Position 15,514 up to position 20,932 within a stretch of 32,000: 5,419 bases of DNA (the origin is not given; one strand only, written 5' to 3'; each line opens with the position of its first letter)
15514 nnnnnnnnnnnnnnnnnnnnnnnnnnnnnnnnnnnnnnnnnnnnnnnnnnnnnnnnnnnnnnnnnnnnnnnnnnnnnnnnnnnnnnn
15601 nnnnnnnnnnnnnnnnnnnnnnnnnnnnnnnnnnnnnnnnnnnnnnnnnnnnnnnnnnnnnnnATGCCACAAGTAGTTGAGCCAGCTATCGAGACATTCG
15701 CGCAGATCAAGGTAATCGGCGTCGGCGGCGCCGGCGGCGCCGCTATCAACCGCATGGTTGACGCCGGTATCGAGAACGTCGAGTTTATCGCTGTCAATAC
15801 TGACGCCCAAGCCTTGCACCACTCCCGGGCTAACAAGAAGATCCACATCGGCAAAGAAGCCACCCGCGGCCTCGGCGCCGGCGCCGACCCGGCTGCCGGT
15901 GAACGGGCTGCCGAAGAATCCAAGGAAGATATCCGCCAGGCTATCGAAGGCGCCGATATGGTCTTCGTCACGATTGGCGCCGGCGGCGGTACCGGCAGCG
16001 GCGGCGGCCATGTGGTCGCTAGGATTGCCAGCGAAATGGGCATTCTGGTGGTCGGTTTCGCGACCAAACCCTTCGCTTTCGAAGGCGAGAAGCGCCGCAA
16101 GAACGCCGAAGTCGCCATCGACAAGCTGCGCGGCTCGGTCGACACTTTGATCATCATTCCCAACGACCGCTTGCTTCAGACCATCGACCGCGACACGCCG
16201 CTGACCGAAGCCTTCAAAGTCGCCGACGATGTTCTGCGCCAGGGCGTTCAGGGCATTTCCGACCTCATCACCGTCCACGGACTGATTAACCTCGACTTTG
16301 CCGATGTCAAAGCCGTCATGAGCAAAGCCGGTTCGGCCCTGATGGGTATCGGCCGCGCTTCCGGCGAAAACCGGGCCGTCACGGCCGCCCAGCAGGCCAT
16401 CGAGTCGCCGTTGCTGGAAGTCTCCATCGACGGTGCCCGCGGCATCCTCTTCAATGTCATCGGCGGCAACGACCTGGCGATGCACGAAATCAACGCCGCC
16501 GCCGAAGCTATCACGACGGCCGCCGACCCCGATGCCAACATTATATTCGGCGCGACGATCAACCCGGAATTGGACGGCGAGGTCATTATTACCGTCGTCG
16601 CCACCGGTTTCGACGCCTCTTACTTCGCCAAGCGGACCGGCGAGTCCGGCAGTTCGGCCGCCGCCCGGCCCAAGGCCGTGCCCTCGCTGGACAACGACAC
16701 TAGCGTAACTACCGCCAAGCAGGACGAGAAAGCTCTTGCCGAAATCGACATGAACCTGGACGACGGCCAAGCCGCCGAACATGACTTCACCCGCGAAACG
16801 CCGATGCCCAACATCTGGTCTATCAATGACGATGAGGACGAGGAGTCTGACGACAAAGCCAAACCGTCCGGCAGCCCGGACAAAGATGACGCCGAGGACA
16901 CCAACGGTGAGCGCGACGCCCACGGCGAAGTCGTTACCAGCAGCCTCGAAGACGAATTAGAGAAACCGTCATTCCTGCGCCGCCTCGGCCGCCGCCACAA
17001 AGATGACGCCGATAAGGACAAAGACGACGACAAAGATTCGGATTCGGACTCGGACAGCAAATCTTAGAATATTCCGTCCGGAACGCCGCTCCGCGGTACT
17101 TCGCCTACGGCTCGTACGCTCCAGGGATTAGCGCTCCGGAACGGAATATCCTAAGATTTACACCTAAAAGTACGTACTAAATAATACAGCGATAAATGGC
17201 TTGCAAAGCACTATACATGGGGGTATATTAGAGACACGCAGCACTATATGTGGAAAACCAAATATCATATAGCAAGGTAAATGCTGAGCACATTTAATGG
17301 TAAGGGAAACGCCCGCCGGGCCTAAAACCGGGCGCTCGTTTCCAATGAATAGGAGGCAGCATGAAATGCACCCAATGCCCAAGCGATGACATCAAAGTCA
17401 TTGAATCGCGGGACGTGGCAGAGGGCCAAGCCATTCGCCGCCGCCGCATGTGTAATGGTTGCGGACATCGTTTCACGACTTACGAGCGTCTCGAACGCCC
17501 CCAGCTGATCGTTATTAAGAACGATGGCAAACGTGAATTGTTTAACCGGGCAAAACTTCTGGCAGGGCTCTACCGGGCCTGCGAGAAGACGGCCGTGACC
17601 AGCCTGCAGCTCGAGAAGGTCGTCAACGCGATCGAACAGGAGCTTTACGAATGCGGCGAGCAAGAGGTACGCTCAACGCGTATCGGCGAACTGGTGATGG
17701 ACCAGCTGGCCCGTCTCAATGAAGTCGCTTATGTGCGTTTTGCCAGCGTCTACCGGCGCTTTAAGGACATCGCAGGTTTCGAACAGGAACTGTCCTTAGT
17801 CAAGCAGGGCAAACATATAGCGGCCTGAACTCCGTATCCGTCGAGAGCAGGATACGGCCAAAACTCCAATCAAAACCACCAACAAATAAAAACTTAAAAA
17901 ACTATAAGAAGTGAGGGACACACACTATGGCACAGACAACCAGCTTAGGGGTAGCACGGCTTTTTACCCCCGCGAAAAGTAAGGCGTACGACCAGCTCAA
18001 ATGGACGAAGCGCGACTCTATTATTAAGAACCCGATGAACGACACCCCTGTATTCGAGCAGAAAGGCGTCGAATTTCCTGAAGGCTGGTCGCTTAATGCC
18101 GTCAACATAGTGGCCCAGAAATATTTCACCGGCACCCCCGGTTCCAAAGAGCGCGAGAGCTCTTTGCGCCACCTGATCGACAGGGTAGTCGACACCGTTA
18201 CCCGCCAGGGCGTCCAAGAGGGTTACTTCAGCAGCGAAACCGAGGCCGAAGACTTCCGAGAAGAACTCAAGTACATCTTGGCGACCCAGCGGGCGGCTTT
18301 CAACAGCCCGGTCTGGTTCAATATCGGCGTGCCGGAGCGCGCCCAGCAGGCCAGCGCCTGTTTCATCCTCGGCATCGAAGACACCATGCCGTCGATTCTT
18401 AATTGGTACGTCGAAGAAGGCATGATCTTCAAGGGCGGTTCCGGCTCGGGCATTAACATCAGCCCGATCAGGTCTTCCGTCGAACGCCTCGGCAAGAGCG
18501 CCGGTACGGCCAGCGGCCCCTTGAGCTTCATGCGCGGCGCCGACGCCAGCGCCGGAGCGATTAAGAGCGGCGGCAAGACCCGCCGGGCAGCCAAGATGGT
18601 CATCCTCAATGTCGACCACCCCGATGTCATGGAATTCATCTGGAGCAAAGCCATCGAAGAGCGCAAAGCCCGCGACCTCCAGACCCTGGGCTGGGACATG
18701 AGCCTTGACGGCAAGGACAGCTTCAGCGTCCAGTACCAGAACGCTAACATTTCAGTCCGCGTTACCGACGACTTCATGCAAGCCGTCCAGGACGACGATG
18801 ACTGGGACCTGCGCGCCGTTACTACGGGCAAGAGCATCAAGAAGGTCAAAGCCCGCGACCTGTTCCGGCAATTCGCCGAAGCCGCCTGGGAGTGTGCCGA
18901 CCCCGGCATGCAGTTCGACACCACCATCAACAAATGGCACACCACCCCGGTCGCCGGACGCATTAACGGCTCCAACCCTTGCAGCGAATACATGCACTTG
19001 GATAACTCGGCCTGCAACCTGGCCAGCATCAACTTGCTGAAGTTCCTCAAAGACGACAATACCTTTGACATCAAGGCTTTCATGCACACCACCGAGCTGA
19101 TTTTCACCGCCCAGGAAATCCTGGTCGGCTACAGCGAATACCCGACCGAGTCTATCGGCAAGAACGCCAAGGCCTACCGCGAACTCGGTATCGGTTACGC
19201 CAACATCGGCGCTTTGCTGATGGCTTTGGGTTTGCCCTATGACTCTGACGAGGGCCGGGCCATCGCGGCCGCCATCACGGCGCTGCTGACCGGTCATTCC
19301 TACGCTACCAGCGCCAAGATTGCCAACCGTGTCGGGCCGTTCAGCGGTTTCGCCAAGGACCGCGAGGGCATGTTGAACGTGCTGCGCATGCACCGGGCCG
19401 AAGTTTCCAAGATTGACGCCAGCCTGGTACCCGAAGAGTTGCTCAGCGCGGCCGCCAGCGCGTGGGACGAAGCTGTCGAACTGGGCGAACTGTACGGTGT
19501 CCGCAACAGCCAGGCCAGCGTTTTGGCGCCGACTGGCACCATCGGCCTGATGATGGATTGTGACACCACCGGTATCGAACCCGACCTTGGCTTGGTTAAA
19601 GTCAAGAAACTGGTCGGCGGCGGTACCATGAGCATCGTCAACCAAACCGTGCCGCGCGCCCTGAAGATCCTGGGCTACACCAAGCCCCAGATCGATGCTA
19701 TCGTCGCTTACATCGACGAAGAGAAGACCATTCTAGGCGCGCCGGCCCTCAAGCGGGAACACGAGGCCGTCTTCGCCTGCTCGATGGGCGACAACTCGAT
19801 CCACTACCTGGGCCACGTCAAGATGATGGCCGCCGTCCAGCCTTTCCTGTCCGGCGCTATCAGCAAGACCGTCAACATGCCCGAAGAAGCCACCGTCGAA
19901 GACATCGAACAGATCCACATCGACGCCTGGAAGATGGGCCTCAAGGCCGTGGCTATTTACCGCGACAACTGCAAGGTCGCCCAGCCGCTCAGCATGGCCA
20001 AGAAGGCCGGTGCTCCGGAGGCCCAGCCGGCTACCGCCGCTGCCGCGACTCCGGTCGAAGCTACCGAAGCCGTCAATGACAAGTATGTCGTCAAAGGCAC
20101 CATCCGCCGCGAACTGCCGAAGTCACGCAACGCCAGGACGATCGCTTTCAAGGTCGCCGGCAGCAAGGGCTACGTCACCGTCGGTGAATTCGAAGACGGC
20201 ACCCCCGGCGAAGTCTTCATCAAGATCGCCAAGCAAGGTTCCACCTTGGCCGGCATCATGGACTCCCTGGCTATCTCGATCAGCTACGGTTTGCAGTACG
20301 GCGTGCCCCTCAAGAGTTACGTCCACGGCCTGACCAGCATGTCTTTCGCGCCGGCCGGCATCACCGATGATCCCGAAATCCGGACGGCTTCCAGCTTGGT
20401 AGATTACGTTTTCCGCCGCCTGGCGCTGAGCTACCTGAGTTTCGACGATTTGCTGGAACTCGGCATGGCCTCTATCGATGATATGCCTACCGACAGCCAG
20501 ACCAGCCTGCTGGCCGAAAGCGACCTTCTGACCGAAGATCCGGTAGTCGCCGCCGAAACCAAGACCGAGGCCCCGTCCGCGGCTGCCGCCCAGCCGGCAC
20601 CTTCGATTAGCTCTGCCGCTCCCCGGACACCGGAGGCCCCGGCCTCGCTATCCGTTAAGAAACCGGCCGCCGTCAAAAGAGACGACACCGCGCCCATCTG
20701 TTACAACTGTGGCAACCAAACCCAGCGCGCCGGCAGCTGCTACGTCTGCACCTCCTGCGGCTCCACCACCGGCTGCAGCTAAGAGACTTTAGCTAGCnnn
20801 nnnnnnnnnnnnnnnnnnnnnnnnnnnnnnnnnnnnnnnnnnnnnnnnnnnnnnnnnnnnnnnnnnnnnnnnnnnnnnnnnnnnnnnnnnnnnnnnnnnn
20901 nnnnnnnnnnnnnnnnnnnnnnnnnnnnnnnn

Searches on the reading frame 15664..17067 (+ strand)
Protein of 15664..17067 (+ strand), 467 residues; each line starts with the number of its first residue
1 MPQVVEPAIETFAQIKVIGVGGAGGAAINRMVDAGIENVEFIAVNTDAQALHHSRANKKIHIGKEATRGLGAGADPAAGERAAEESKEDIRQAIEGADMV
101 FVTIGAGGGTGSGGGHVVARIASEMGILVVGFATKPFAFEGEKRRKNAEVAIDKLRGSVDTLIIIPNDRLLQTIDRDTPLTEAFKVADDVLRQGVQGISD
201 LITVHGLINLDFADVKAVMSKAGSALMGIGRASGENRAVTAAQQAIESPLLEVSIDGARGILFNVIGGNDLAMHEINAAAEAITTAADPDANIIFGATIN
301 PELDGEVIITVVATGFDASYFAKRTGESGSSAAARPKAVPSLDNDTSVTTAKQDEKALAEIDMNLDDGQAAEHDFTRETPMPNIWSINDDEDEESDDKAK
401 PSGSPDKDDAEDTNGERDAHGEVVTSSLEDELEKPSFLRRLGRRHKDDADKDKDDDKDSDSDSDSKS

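Call 6: search_protein_families(library=pfam, proteins=[window:15664-17067:+], max_evalue=0.1)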
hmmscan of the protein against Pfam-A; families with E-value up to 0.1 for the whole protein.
window:15664-17067:+ (467 aa): 3 families
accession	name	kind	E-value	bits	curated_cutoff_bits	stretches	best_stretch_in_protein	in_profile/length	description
PF00091.31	Tubulin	-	1.7e-49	169.1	33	1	14-174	1-189/190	Tubulin/FtsZ family, GTPase domain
PF12327.13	FtsZ_C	-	7.6e-35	119.5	27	1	223-317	1-95/95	FtsZ family, C-terminal domain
PF13460.12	NAD_binding_10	-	0.071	13.4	27.2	0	85-111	49-75/184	NAD(P)H-binding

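Call 11: find_related_loci(query=window:15664-17067:+, collection=genome_contigs, flank=6000)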
Query window:15664-17067:+ (467 aa) in genome_contigs; peptide patterns used: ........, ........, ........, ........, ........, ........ (x = any residue, [..] = any of these).
600 stretches matched a pattern (row limit reached: there are more); 483 encode a relative of the query (tblastn E <= 1e-3); the best 80 are kept; 80 distinct loci.
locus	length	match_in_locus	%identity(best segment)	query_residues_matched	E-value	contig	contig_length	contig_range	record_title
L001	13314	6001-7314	88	1-445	0e+0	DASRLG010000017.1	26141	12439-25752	MAG TPA_asm: Candidatus Dormiibacterota bacterium isolate SMAG_U10182 k141_797621, whole genome shotgun sequence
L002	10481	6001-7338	79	1-463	0e+0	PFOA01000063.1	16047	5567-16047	MAG: Candidatus Saccharibacteria bacterium CG_4_10_14_0_2_um_filter_52_9 CG_4_10_14_0.2_scaffold_1633_c, whole genome sh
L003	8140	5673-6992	80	1-451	0e+0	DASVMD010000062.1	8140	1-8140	MAG TPA_asm: Candidatus Saccharimonadales bacterium isolate SMAG_U3091 k141_130207, whole genome shotgun sequence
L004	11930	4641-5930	80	1-448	0e+0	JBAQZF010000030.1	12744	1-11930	MAG: Candidatus Saccharimonadales bacterium isolate MFD03300_ilm_asm_bin1 k127_17814, whole genome shotgun sequence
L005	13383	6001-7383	77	1-459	0e+0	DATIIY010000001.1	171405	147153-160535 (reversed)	MAG TPA_asm: Candidatus Saccharimonadales bacterium isolate SMAG_U15677 k141_530645, whole genome shotgun sequence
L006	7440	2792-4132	79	1-456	0e+0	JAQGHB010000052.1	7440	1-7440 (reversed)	MAG: Candidatus Saccharibacteria bacterium isolate RYN_422 scaffold_1423569, whole genome shotgun sequence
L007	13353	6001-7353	77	1-454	0e+0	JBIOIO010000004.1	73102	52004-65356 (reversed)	MAG: Candidatus Saccharimonadales bacterium isolate GcA13-10 k141_215912_length_73102_cov_75.0205, whole genome shotgun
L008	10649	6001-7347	75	1-465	0e+0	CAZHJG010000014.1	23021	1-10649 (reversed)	MAG TPA_asm: uncultured Candidatus Saccharibacteria bacterium isolate SRP200132_co1_242 genome assembly, contig: NODE_38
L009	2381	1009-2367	78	1-450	0e+0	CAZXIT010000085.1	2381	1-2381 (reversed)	MAG TPA_asm: uncultured Candidatus Saccharibacteria bacterium isolate SRP200132_co1_116 genome assembly, contig: NODE_10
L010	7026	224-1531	73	1-463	0e+0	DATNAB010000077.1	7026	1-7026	MAG TPA_asm: Verrucomicrobiia bacterium isolate SMAG_U11150 k141_2922327, whole genome shotgun sequence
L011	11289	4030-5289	81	1-435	0e+0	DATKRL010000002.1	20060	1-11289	MAG TPA_asm: Candidatus Dormiibacterota bacterium isolate SMAG_U14027 k141_1152910, whole genome shotgun sequence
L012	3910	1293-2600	76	1-450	0e+0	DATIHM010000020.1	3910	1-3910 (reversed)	MAG TPA_asm: Candidatus Saccharimonadia bacterium isolate SMAG_U15638 k141_432901, whole genome shotgun sequence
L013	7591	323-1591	80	1-435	0e+0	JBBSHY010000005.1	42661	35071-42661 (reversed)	MAG: Candidatus Saccharimonadales bacterium isolate LS3_sbin.2 LS3_sbin.2_K_507981_L_42661_cov_16.4856, whole genome sho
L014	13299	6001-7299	80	1-445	0e+0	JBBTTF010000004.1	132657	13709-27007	MAG: Patescibacteria group bacterium isolate H32-bin025_1 H32_bin025_1_000000000004, whole genome shotgun sequence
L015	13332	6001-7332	77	1-448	0e+0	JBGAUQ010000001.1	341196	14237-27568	MAG: Candidatus Saccharimonadales bacterium isolate MAG_AAO_AS.77 AAOAS-77_NODE_1_length_341196_cov_10.715592, whole gen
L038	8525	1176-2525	68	1-457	2e-180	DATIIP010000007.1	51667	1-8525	MAG TPA_asm: Candidatus Saccharimonadales bacterium isolate SMAG_U15668 k141_164277, whole genome shotgun sequence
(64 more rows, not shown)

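Call 36: search_protein_families(library=pfam, proteins=[L001:4054-4779:-, L001:4872-5795:-, L003:4538-5464:+, L014:4807-5835:+, L015:4784-5806:-, L012:676-1146:+, L038:409-948:+], max_evalue=0.01)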
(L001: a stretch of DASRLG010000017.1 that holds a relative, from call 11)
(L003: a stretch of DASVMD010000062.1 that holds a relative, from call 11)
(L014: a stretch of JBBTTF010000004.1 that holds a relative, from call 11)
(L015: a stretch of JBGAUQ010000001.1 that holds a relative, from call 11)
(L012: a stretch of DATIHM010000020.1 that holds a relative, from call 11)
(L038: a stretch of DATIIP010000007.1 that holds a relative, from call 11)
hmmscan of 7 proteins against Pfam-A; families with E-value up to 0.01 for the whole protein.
L001:4054-4779:- (241 aa): 1 family
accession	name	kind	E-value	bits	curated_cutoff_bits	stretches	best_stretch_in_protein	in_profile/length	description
PF01925.25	TauE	-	5.1e-23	82.4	32.6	1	6-234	1-235/237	Sulfite exporter TauE/SafE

L001:4872-5795:- (307 aa): 1 family
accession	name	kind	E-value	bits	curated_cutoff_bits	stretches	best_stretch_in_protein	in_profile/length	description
PF00459.30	Inositol_P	-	2.4e-27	96.6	27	1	43-303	8-263/271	Inositol monophosphatase family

L003:4538-5464:+ (308 aa): 0 families

L014:4807-5835:+ (342 aa): 0 families

L015:4784-5806:- (340 aa): 0 families

L012:676-1146:+ (156 aa): 0 families

L038:409-948:+ (179 aa): 0 families

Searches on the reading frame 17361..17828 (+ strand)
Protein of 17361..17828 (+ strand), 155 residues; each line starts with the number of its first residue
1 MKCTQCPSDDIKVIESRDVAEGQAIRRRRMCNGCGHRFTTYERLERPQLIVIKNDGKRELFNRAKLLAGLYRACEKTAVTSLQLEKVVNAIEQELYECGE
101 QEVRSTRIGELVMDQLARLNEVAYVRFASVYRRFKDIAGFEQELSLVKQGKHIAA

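Call 6: search_protein_families(library=pfam, proteins=[window:17361-17828:+], max_evalue=0.1)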
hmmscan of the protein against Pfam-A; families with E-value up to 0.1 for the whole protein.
window:17361-17828:+ (155 aa): 2 families
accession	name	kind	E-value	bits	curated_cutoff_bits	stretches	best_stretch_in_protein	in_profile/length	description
PF03477.21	ATP-cone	-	2.4e-21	76.5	25.8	1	50-136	2-87/88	ATP cone domain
PF22811.2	Zn_ribbon_NrdR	-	1.3e-18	67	27.2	1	1-42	1-42/42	Transcriptional repressor NrdR-like, N-terminal domain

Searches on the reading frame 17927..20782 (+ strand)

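Call 6: search_protein_families(library=pfam, proteins=[window:17927-20782:+], max_evalue=0.1)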
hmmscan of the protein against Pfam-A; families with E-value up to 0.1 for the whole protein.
window:17927-20782:+ (951 aa): 4 families
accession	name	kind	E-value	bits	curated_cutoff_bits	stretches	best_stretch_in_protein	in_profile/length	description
PF02867.20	Ribonuc_red_lgC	-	7.9e-139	464.1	23.9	1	143-678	1-523/523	Ribonucleotide reductase, barrel domain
PF08471.15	Ribonuc_red_2_N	-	9.6e-17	61.5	27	1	42-121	5-103/103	Class II vitamin B12-dependent ribonucleotide reductase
PF12637.14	TSCPD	-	2.2e-09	37.9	22.8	1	744-834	12-86/88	TSCPD domain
PF00317.26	Ribonuc_red_lgN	-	0.032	14.8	28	1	55-137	4-76/77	Ribonucleotide reductase, all-alpha domain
